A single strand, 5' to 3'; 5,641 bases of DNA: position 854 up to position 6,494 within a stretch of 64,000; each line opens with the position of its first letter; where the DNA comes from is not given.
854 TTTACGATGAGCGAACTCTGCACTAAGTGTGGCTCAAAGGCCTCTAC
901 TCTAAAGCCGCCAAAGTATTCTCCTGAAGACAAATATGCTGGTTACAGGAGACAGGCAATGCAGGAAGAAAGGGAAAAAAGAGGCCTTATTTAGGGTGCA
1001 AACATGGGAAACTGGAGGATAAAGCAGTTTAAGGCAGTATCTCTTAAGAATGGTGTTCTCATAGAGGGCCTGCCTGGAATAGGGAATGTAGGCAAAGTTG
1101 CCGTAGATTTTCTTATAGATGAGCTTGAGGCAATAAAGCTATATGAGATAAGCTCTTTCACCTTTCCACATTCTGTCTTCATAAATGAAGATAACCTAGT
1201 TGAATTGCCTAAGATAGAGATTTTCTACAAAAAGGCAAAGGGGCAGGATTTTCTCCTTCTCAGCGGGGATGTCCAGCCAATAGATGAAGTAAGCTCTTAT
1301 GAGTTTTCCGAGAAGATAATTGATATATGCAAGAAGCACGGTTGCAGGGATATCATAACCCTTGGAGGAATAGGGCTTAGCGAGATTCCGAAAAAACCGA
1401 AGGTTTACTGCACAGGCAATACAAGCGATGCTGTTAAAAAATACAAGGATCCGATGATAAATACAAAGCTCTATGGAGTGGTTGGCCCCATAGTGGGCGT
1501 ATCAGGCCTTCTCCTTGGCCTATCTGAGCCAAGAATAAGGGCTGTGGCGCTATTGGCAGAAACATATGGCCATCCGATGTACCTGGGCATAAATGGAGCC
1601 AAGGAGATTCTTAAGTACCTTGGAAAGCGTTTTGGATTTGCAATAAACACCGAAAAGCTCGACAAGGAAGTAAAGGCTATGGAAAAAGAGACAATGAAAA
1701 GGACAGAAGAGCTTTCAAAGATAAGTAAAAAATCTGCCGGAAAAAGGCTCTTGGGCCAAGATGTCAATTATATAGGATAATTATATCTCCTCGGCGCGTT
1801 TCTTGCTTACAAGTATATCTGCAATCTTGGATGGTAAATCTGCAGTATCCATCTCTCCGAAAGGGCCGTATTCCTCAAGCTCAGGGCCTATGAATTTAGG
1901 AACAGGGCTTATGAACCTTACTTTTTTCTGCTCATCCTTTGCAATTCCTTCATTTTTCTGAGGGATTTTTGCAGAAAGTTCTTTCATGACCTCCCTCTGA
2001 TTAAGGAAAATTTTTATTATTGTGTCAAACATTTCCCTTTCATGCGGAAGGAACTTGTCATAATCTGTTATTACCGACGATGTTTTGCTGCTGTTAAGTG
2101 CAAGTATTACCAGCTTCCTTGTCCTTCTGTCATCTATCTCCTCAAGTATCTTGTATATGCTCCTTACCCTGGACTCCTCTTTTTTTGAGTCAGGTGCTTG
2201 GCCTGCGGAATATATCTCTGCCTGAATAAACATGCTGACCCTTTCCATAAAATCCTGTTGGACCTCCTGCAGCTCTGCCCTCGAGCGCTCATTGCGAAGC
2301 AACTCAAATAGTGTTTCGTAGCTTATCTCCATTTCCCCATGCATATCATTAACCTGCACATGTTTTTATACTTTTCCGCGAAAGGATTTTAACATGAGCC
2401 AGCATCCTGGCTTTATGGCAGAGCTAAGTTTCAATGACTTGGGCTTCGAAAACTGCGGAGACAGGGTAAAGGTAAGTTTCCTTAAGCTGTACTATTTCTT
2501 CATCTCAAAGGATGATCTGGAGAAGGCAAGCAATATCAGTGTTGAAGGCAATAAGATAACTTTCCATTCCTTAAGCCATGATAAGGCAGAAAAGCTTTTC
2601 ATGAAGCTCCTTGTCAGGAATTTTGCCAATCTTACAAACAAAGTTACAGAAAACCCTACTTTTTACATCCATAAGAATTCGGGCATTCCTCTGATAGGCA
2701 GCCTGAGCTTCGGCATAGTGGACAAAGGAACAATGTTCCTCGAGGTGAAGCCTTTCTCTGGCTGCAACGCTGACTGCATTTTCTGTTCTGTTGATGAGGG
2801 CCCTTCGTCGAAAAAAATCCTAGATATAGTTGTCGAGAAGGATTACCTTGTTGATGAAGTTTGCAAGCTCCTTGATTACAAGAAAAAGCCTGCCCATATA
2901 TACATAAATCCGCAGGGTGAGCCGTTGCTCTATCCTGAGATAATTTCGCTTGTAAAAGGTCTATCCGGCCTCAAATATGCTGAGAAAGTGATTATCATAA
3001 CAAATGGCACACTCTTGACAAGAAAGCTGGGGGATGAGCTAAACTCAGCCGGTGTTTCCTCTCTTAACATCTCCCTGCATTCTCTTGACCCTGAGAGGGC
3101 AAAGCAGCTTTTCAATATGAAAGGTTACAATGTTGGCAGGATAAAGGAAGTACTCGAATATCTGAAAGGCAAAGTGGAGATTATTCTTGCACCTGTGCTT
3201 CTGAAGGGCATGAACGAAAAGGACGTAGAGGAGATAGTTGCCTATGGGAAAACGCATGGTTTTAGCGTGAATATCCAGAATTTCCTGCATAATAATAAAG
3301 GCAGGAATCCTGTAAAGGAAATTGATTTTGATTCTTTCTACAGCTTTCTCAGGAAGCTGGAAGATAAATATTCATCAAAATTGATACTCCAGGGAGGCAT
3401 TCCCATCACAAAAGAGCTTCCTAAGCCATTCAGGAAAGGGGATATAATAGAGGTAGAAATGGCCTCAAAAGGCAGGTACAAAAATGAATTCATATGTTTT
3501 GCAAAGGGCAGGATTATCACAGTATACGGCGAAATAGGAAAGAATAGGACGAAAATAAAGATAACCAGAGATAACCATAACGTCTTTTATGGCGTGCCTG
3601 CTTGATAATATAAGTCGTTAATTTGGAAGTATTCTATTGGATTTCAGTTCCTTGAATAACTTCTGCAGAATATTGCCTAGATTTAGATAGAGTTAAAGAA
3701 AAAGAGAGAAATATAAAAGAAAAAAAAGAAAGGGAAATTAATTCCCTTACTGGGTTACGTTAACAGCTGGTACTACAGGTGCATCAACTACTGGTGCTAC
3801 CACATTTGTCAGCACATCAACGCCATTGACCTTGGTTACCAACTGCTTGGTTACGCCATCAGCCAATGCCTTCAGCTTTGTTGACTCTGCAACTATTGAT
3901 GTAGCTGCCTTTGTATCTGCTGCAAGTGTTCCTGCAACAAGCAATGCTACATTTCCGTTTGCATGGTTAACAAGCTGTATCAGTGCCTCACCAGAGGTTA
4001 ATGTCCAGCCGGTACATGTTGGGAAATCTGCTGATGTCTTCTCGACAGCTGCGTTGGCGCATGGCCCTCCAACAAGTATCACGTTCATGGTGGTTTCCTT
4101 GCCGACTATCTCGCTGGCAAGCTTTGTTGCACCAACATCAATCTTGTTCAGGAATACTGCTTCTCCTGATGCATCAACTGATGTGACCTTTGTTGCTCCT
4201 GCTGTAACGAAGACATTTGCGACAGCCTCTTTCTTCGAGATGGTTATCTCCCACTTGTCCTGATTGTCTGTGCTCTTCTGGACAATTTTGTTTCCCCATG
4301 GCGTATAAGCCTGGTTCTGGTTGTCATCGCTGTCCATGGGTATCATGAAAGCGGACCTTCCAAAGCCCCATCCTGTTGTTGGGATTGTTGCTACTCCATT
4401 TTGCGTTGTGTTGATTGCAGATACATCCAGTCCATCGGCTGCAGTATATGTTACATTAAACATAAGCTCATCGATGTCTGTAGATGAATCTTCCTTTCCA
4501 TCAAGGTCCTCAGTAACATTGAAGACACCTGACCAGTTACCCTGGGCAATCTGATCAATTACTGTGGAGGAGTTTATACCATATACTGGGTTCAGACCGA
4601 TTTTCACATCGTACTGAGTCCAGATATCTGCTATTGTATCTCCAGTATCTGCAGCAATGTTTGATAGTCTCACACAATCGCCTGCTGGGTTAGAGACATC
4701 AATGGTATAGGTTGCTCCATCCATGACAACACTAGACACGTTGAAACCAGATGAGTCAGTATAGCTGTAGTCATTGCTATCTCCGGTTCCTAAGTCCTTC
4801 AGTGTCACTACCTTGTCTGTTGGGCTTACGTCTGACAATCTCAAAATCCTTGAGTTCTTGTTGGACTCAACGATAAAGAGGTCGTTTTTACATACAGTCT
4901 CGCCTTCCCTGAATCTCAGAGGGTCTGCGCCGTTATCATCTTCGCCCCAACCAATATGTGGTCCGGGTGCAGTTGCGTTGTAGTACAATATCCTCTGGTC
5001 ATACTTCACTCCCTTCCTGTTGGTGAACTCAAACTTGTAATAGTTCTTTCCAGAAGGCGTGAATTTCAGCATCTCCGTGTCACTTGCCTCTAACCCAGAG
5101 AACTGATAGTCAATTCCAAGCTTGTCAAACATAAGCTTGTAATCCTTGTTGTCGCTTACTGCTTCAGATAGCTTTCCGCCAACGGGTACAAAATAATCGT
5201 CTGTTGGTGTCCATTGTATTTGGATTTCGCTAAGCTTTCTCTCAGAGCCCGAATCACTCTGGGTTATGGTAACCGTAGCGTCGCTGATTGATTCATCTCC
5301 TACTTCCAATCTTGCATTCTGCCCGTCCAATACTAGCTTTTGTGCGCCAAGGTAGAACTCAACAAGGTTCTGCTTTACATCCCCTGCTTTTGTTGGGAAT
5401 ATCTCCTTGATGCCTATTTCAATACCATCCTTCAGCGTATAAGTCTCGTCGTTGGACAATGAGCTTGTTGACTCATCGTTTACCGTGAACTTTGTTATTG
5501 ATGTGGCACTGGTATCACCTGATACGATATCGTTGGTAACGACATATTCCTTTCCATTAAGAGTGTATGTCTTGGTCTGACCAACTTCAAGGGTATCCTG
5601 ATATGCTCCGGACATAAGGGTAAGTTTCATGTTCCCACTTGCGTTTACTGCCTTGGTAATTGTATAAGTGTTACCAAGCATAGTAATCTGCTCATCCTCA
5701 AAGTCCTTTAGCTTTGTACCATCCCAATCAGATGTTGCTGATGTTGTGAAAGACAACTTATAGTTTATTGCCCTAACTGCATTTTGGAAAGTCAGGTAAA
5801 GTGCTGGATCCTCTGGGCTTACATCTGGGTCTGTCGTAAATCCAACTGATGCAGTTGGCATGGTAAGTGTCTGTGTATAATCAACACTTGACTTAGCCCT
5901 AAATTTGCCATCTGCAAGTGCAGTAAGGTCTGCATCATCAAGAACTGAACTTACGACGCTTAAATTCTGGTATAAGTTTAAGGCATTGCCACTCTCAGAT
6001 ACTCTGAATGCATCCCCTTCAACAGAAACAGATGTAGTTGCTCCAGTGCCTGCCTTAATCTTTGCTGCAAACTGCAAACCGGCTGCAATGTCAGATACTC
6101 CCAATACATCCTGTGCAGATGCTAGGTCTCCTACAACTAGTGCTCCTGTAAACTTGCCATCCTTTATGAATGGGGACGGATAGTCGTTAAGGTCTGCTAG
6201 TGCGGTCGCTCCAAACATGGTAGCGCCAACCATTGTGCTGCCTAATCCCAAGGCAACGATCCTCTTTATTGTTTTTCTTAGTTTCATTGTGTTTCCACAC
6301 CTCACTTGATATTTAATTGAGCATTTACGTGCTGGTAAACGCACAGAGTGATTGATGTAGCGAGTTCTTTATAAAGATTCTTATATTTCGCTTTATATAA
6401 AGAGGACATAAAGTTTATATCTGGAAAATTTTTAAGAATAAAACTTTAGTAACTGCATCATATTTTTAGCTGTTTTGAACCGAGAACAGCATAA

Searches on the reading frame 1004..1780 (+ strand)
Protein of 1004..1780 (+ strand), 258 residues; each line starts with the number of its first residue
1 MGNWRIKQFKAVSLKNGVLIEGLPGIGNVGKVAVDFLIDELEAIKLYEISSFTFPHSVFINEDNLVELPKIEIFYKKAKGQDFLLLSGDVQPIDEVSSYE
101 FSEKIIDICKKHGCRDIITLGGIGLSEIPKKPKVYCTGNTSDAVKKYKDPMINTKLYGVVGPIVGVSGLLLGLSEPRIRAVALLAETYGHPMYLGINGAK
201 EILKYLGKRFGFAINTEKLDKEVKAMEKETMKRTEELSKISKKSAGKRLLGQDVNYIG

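Call 25: search_protein_families(library=pfam, proteins=[window:1004-1780:+], max_evalue=0.00001)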
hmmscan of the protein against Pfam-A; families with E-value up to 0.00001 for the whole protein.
window:1004-1780:+ (258 aa): 1 family
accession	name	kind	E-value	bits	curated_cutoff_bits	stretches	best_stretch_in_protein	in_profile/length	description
PF09754.15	PAC2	-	4.4e-39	135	25.8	1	19-230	1-211/215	PAC2 family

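Call 46: find_encoding_contigs(protein=window:1004-1780:+, flank=300, max_places=8)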
Protein window:1004-1780:+ (258 aa): 5 contigs read that carry it; 3 places shown.
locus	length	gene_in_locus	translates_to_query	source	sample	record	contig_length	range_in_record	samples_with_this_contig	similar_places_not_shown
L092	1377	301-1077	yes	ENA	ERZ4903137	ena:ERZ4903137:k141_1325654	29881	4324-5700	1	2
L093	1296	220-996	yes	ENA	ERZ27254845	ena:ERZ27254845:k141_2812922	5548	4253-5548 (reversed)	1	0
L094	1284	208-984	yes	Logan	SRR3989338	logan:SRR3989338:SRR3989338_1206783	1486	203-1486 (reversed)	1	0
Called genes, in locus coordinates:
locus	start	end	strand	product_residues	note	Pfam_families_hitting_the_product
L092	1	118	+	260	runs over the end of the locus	PF00575:S1, PF07541:EIF_2_alpha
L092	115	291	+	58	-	PF04135:Nop10p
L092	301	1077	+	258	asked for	PF09754:PAC2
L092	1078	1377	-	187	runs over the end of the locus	PF22090:Gins51_C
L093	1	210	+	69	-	?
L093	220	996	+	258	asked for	PF09754:PAC2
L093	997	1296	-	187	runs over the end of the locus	PF22090:Gins51_C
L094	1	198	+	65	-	?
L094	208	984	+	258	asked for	PF09754:PAC2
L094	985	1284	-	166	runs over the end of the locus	?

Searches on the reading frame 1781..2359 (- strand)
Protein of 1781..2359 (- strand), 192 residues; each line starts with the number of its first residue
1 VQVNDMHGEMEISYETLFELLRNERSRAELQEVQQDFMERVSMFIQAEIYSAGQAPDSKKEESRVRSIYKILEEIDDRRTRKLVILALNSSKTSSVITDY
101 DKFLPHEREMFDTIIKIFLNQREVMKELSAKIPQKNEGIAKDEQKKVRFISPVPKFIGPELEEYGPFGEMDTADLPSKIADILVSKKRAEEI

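Call 25: search_protein_families(library=pfam, proteins=[window:1781-2359:-], max_evalue=0.00001)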
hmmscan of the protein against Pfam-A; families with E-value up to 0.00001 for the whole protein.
window:1781-2359:- (192 aa): 1 family
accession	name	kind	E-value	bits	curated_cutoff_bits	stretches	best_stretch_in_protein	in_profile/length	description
PF22090.1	Gins51_C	-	5.1e-14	52.2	27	1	146-192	2-48/48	Gins51, C-terminal domain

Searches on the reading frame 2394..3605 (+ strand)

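Call 25: search_protein_families(library=pfam, proteins=[window:2394-3605:+], max_evalue=0.00001)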
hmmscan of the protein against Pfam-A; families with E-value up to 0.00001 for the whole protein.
window:2394-3605:+ (403 aa): 2 families
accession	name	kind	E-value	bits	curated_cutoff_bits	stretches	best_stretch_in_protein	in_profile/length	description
PF04055.27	Radical_SAM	-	7.2e-23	82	29.5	1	119-282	2-163/166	Radical SAM superfamily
PF19238.5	Radical_SAM_2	-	8.8e-06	25.9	26.7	0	214-277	70-132/151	Radical SAM-like domain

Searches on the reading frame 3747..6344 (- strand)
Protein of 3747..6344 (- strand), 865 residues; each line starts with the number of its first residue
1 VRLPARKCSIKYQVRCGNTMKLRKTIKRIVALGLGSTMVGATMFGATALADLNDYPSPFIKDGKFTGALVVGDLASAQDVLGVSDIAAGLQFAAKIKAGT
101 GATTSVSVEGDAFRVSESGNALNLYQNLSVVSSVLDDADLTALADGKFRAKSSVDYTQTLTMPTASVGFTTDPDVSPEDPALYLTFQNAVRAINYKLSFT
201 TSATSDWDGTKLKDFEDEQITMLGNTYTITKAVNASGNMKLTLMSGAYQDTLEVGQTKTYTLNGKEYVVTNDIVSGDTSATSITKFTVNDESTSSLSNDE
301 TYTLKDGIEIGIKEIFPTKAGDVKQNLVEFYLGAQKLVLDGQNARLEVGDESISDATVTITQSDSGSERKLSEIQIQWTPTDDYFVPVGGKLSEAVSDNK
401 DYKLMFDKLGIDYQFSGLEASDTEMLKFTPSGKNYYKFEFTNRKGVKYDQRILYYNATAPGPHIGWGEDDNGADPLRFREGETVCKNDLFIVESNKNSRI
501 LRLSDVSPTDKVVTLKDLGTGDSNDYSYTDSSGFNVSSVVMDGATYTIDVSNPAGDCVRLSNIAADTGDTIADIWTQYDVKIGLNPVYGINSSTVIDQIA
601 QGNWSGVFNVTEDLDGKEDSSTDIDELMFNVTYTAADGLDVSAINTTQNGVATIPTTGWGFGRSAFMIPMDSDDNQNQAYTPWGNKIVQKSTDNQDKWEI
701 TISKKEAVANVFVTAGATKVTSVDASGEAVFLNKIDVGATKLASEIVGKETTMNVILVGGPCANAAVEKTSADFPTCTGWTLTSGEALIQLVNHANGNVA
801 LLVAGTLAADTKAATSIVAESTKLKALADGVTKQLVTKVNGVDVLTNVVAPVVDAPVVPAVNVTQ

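Call 13: search_protein_families(library=ncbifam, proteins=[window:3747-6344:-], max_evalue=1e-10)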
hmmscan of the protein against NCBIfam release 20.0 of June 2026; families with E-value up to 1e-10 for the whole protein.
window:3747-6344:- (865 aa): 0 families

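Call 65: search_protein_families(library=pfam, proteins=[window:3747-6344:-], max_evalue=0.001)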
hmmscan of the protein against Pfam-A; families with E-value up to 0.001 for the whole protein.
window:3747-6344:- (865 aa): 1 family
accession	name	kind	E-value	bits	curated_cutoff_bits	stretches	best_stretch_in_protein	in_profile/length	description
PF05124.17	S_layer_C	-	7e-14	52.3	23.9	2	690-817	47-172/177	S-layer like family, outer domain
